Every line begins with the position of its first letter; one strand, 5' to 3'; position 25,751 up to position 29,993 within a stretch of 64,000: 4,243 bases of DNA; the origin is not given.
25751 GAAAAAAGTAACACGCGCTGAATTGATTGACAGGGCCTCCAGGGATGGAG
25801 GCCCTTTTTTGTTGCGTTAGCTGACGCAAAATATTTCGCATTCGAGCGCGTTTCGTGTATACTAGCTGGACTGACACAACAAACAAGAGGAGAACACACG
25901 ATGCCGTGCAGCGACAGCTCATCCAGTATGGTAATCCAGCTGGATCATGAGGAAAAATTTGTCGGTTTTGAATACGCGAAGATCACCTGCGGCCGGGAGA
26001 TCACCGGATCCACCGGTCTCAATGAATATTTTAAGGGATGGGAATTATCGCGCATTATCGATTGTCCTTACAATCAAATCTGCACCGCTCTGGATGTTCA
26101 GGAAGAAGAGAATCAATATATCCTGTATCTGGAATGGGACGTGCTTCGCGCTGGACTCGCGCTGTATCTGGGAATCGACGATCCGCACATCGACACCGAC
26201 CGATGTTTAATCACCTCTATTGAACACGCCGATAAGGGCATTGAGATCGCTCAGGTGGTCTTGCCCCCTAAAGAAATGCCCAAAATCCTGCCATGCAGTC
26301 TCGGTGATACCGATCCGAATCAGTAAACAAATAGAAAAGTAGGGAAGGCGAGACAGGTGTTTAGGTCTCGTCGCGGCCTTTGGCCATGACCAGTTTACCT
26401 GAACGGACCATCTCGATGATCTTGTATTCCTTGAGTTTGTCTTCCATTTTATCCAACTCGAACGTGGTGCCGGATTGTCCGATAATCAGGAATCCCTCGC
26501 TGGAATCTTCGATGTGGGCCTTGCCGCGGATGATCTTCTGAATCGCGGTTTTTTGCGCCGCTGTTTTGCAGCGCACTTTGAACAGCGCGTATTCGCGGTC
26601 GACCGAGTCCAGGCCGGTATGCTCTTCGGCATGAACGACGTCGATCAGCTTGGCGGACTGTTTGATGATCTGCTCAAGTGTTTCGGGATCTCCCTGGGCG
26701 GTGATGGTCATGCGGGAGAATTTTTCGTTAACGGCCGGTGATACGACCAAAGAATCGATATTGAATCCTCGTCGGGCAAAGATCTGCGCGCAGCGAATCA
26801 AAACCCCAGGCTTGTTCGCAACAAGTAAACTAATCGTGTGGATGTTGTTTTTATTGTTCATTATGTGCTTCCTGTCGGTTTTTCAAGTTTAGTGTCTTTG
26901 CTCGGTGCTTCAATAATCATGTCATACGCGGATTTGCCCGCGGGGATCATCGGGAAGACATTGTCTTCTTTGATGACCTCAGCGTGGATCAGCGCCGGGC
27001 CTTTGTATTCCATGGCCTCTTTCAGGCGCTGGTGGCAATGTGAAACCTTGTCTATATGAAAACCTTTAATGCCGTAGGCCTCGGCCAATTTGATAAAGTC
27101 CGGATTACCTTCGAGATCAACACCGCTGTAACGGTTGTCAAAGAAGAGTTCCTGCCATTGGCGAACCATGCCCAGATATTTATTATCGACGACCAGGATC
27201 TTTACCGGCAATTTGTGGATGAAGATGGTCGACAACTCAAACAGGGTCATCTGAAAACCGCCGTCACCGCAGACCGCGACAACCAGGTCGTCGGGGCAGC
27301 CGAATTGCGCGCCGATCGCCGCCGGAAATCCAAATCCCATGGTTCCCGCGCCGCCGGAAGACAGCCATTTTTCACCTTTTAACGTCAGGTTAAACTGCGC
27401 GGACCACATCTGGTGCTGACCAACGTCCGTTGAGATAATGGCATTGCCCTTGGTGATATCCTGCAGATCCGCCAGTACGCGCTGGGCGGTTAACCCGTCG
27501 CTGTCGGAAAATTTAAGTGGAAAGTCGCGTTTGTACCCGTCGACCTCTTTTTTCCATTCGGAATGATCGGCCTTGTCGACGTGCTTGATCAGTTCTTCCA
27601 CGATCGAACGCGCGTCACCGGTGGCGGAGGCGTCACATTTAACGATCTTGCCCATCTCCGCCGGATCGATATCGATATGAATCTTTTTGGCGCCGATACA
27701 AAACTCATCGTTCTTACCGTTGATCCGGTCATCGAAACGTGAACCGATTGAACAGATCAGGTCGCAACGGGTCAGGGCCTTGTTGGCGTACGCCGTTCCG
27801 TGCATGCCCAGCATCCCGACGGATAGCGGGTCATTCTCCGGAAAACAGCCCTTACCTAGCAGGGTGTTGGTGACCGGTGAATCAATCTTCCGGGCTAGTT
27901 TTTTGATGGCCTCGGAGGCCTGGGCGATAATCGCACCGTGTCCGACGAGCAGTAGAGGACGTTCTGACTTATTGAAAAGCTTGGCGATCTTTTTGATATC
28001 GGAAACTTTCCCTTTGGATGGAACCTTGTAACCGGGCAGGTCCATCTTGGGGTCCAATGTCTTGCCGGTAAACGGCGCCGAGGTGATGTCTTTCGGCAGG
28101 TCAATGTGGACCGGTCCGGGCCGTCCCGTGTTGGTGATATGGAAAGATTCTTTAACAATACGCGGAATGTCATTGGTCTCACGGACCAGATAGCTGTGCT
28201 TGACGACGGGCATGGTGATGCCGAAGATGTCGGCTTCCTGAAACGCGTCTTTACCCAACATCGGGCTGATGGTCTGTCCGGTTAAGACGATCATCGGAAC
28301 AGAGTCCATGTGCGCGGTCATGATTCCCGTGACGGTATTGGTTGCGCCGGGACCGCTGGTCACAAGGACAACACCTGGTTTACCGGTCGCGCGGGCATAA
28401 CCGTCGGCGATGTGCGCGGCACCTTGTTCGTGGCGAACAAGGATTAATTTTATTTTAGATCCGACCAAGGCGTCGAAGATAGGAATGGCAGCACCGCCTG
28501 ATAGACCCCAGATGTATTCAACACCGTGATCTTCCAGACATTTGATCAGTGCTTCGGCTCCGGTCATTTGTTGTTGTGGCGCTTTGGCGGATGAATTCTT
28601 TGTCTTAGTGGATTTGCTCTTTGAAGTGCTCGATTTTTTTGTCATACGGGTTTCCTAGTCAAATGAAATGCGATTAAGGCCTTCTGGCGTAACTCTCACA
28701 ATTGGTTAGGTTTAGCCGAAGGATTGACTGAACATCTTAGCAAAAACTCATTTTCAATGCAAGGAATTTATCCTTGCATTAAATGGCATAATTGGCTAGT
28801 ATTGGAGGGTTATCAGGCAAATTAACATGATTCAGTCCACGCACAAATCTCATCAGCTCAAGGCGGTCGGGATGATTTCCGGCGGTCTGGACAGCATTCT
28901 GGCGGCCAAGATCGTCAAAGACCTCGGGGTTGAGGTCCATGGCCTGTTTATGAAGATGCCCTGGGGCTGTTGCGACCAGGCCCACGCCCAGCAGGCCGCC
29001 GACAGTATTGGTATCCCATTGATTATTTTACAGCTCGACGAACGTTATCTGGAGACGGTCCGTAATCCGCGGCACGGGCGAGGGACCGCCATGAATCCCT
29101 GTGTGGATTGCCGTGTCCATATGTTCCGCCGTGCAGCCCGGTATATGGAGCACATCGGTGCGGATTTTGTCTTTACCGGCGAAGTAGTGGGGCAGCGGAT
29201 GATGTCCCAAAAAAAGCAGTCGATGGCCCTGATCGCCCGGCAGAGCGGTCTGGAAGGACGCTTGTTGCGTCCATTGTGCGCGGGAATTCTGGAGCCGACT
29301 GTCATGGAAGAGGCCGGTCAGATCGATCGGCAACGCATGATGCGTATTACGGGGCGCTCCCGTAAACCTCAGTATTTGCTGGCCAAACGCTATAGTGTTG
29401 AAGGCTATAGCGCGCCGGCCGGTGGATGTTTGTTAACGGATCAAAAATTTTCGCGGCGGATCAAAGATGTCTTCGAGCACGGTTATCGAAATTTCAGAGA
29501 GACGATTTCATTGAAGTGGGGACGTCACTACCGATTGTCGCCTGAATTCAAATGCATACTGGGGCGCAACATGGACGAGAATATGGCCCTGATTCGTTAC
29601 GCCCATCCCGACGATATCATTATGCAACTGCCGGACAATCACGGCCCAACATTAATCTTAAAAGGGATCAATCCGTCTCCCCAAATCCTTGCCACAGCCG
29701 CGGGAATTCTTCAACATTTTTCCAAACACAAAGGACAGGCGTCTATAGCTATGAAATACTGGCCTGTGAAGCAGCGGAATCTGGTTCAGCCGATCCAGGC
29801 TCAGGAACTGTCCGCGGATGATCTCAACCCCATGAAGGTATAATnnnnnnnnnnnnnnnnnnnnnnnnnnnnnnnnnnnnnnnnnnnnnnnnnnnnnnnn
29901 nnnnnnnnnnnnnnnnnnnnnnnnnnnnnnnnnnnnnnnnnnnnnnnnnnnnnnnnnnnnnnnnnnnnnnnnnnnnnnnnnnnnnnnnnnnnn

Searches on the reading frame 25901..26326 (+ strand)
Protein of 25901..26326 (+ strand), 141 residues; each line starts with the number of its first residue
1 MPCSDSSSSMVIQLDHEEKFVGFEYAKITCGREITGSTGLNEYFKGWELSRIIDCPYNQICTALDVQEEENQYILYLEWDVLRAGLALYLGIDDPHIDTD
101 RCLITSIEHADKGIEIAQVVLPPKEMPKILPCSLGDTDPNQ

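Call 62: search_protein_families(library=pfam, proteins=[window:25901-26326:+], max_evalue=0.1)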
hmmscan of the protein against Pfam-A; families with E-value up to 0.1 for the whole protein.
window:25901-26326:+ (141 aa): 0 families

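Call 64: search_solved_structures(query=A2, max_evalue=10, show_alignments=2)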
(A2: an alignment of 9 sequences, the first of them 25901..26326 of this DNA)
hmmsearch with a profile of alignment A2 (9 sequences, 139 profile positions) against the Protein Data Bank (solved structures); distinct sequences matched with E-value up to 10: 25.
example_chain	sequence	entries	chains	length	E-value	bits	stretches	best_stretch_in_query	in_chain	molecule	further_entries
5kz5_a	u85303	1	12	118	2.4e-05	27.8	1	8-89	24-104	Iron-sulfur cluster assembly enzyme ISCU, mitochondrial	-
8tvt_D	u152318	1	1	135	3.3e-05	27.3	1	8-89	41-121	Iron-sulfur cluster assembly enzyme ISCU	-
6wih_D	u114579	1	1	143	3.7e-05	27.2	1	8-89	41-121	Iron-sulfur cluster assembly enzyme ISCU, mitochondrial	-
7rtk_D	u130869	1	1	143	3.7e-05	27.2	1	8-89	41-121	Iron-sulfur cluster assembly enzyme ISCU, mitochondrial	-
1wfz_A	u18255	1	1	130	3.7e-05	27.2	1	8-89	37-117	nitrogen fixation cluster-like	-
6wi2_D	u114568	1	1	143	3.7e-05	27.2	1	8-89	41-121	Iron-sulfur cluster assembly enzyme ISCU, mitochondrial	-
6w1d_D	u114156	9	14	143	3.7e-05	27.2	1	8-89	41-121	Iron-sulfur cluster assembly enzyme ISCU, mitochondrial | Iron-sulfur cluster assembly enzyme ISCU | Isoform 1 of Iron-sulfur cluster assembly enzyme ISCU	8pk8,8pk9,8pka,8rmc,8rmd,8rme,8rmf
6uxe_D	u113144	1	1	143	4e-05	27.1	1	8-89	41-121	Iron-sulfur cluster assembly enzyme ISCU, mitochondrial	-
6nzu_D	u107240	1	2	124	4.4e-05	26.9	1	8-89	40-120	Iron-sulfur cluster assembly enzyme ISCU, mitochondrial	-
5wlw_D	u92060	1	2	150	4.4e-05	26.9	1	8-89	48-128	Iron-sulfur cluster assembly enzyme ISCU, mitochondrial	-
5wkp_D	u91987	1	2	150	4.4e-05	26.9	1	8-89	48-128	Iron-sulfur cluster assembly enzyme ISCU, mitochondrial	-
9wcv_A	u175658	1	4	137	6e-05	26.5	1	16-99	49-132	Nitrogen-fixing NifU domain protein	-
7c8m_A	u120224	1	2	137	6e-05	26.5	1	16-99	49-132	Nitrogen-fixing NifU domain protein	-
7c8o_A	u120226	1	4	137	0.00019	24.9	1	16-99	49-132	Nitrogen-fixing NifU domain protein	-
7c8n_A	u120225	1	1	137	0.00019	24.9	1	16-99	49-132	Nitrogen-fixing NifU domain protein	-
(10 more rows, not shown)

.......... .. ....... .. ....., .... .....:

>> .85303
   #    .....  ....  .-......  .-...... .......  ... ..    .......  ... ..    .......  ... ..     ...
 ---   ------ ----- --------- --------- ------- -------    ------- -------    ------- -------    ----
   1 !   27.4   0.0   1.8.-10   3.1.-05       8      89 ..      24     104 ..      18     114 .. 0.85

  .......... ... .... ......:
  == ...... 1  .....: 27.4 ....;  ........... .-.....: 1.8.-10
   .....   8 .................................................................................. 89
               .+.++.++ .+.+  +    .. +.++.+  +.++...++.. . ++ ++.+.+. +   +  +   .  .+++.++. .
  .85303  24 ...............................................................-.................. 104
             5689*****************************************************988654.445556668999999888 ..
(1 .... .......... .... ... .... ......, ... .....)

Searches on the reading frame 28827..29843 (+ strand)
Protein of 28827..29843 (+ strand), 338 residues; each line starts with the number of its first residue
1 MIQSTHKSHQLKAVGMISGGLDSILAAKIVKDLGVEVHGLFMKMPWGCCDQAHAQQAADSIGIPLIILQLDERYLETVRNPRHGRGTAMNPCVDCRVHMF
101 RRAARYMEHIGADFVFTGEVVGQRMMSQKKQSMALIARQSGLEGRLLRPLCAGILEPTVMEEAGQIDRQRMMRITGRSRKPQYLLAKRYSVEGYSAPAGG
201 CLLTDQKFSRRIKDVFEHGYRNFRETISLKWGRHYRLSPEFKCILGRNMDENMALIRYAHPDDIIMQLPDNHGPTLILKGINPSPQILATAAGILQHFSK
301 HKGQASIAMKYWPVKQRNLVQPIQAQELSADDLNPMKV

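Call 3: search_protein_families(library=pfam, proteins=[window:28827-29843:+], max_evalue=0.01)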
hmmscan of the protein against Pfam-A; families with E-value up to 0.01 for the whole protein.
window:28827-29843:+ (338 aa): 4 families
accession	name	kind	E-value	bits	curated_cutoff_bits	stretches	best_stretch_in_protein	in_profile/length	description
PF18297.6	NFACT-R_2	-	1e-15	58.2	26.9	1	232-328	1-100/104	NFACT protein RNA binding domain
PF03054.22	tRNA_Me_trans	-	6.6e-11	42.7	20.6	1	15-132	5-139/202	tRNA methyl transferase HUP domain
PF02568.20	ThiI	-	4.9e-07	30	20.5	1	10-151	3-145/197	Thiamine biosynthesis protein (ThiI)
PF24167.1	DUF7411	-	0.00053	20.1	28.7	1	13-78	3-66/194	Family of unknown function (DUF7411)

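Call 4: search_protein_families(library=ncbifam, proteins=[window:28827-29843:+], max_evalue=0.01)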
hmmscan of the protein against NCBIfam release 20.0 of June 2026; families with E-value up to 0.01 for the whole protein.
window:28827-29843:+ (338 aa): 7 families
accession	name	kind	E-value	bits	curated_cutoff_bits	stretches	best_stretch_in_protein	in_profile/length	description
NF001138.1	PRK00143.1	equivalog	3.8e-12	45.8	284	1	16-131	5-130/345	tRNA 2-thiouridine(34) synthase MnmA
NF006222.0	PRK08349.1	subfamily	1.1e-10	41.7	251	1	12-151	2-142/198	hypothetical protein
TIGR00420.1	trmU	equivalog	4.1e-09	35.7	236.95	1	16-131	6-137/351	tRNA 2-thiouridine(34) synthase MnmA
TIGR00342.1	TIGR00342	equivalog_domain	5.3e-08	32.3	264.5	1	10-151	172-313/373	tRNA uracil 4-sulfurtransferase ThiI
NF011258.0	PRK14664.1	equivalog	6.4e-05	22.2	680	1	13-120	9-117/362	tRNA 2-thiouridine(34) synthase MnmA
NF011155.0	PRK14561.1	equivalog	0.00022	21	207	1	14-80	4-68/195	hypothetical protein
NF038212.1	argG_rel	exception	0.008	15.1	425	0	8-78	12-82/381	argininosuccinate synthase-related protein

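Call 69: search_solved_structures(query=window:28827-29843:+, max_evalue=0.01, show_alignments=1)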
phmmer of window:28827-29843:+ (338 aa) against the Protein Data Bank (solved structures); distinct sequences matched with E-value up to 0.01: 7.
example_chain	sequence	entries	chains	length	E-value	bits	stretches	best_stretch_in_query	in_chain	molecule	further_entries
9hln_A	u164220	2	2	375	6.9e-08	35.8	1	13-120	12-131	tRNA-specific 2-thiouridylase MnmA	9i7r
2hma_A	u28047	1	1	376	3e-06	30.4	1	13-120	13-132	Probable tRNA (5-methylaminomethyl-2-thiouridylate)-methyltransferase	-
9hlv_A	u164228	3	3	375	3.2e-06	30.3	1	13-120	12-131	tRNA-specific 2-thiouridylase MnmA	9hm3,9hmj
2der_A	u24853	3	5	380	2.2e-05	27.5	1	13-127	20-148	tRNA-specific 2-thiouridylase mnmA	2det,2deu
7aqc_R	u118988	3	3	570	0.0025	20.8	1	241-315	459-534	Rqc2 homolog RqcH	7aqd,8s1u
7as8_0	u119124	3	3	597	0.0027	20.6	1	241-315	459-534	Rqc2 homolog RqcH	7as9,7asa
7ope_0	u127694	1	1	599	0.0029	20.6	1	241-315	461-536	Rqc2 homolog RqcH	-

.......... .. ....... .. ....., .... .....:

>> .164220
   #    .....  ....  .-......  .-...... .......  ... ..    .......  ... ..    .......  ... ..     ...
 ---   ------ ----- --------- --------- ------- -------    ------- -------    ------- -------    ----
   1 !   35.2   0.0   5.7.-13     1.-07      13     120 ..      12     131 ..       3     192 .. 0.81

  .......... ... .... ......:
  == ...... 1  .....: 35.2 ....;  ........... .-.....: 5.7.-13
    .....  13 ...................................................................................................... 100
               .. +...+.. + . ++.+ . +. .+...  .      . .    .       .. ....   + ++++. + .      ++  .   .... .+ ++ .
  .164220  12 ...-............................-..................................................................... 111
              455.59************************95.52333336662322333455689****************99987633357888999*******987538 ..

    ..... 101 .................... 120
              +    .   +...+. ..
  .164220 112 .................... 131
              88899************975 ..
